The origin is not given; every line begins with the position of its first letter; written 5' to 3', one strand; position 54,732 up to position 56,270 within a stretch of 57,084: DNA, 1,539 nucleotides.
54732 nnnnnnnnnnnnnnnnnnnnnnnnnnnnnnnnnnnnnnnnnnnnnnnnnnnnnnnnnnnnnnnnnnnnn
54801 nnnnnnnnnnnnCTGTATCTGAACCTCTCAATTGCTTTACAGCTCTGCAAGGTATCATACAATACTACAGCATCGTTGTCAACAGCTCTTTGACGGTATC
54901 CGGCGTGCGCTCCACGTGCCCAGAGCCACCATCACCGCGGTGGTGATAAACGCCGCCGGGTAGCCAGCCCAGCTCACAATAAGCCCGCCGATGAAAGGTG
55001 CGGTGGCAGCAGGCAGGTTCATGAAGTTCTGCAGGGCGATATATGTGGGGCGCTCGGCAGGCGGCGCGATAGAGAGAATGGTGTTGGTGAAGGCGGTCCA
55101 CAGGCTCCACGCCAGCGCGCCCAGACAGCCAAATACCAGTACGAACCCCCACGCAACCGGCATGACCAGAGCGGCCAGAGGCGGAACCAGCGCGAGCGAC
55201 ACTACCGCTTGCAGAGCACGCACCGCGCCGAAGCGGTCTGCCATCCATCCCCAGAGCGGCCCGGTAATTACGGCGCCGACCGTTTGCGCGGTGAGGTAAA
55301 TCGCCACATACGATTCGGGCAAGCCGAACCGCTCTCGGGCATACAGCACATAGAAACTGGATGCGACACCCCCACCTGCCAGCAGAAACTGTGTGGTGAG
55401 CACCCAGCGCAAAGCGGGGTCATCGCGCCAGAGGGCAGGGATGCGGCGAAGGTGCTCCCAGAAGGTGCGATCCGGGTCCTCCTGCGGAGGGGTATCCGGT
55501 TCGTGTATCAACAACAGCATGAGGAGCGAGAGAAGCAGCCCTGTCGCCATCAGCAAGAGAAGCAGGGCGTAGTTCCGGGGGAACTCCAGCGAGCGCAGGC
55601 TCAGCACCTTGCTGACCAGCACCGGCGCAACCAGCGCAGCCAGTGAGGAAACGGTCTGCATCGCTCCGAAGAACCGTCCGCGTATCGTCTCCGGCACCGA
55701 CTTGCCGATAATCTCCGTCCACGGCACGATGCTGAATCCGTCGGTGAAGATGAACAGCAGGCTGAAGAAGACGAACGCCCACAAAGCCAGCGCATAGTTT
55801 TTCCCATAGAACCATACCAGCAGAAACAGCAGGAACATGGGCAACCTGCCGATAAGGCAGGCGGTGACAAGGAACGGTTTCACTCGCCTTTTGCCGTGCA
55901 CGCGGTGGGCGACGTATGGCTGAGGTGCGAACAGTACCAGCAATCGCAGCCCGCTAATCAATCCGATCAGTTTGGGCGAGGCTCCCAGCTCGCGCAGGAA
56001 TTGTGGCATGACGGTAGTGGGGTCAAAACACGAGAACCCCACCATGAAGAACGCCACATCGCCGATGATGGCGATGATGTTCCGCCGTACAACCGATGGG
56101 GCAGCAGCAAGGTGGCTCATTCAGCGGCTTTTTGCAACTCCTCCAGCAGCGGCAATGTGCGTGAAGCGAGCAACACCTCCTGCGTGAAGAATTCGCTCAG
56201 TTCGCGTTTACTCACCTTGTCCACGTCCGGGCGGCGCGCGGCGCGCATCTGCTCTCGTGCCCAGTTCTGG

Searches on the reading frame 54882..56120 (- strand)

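Call 29: search_protein_families(library=pfam, proteins=[window:54882-56120:-], max_evalue=0.00001)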
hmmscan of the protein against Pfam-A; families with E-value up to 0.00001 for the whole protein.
window:54882-56120:- (413 aa): 2 families
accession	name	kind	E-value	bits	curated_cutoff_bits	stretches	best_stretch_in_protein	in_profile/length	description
PF07690.21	MFS_1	-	5.3e-38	131.3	33.4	2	23-367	4-338/347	Major Facilitator Superfamily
PF12832.13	MFS_1_like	-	1.6e-07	31.2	25.2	1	29-391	15-371/373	MFS_1 like family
